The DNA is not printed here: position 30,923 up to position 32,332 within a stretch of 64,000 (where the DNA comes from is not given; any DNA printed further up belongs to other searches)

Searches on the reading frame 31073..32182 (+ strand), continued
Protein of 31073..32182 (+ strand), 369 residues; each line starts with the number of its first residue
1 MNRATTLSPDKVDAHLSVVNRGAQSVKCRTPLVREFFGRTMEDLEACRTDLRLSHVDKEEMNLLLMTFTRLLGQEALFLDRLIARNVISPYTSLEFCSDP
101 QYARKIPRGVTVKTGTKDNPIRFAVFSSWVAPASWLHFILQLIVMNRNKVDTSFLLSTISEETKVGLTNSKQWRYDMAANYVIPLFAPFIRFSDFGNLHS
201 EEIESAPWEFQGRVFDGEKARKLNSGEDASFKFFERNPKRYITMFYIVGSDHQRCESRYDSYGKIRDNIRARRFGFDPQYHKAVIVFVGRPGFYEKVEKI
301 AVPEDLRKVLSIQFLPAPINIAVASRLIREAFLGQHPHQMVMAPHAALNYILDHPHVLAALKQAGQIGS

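Call 63: search_protein_families(library=ncbifam, alignment_id=A3, max_evalue=0.01)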
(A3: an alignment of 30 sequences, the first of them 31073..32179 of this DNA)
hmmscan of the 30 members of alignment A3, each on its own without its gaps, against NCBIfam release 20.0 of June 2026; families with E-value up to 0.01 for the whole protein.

A. member 1, window:31073-32179:+ (369 aa): 0 families

B. families by the number of members that match (of 30 scanned): 12 families
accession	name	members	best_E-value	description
TIGR00482.1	TIGR00482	26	5.3e-12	nicotinate (nicotinamide) nucleotide adenylyltransferase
NF000840.1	PRK00071.1-3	25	8.1e-15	nicotinate-nucleotide adenylyltransferase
NF000841.0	PRK00071.1-4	23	1.5e-08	nicotinate-nucleotide adenylyltransferase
NF000843.0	PRK00071.2-2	23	4.8e-08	nicotinate-nucleotide adenylyltransferase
NF005410.0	PRK06973.1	22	9.2e-08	nicotinate-nucleotide adenylyltransferase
NF000845.0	PRK00071.2-4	17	6.8e-08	nicotinate-nucleotide adenylyltransferase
NF000846.0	PRK00071.2-5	17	4.5e-06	nicotinate-nucleotide adenylyltransferase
NF005519.0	PRK07152.1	16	8.6e-07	nicotinate-nucleotide adenylyltransferase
TIGR01510.1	coaD_prev_kdtB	10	1.9e-05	pantetheine-phosphate adenylyltransferase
NF000839.0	PRK00071.1-1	9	3.4e-05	nicotinate-nucleotide adenylyltransferase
TIGR00125.1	cyt_tran_rel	3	0.0035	adenylyltransferase/cytidyltransferase family protein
NF000842.0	PRK00071.2-1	1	0.0034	nicotinate-nucleotide adenylyltransferase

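Call 71: find_related_loci(query=A6, collection=metagenome_contigs, flank=5000)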
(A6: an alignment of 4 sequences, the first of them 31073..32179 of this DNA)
Query A6 (369 aa) in metagenome_contigs; peptide patterns used: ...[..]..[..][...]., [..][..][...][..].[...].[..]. (x = any residue, [..] = any of these).
384 stretches matched a pattern; 4 encode a relative of the query (tblastn E <= 1e-3); 4 distinct loci.
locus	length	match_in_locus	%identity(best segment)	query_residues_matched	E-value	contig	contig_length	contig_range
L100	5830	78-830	25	117-364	2e-18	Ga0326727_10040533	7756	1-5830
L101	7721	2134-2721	23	122-319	2e-14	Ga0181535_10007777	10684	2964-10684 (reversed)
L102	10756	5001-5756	22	105-354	2e-13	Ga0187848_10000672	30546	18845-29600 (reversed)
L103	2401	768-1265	29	213-364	5e-12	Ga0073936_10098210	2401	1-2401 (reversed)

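Call 82: search_dna_similar(query=window:31073-32179:+, collection=phages, mode=protein, max_evalue=0.01, max_rows=10)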
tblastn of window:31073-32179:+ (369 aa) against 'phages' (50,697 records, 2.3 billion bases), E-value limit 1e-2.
No match.

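Call 83: search_dna_similar(query=window:31073-32179:+, collection=plasmids, mode=protein, max_evalue=0.01, max_rows=10)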
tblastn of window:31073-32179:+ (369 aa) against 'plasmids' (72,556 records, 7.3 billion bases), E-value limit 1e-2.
No match.

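Call 85: find_related_loci(query=A6, collection=viral_contigs, flank=4000)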
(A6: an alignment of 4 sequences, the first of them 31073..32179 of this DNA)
Query A6 (369 aa) in viral_contigs; peptide patterns used: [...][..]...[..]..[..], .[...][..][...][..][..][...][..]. (x = any residue, [..] = any of these).
132 stretches matched a pattern, but none encodes a relative of the query by tblastn (E <= 1e-3).
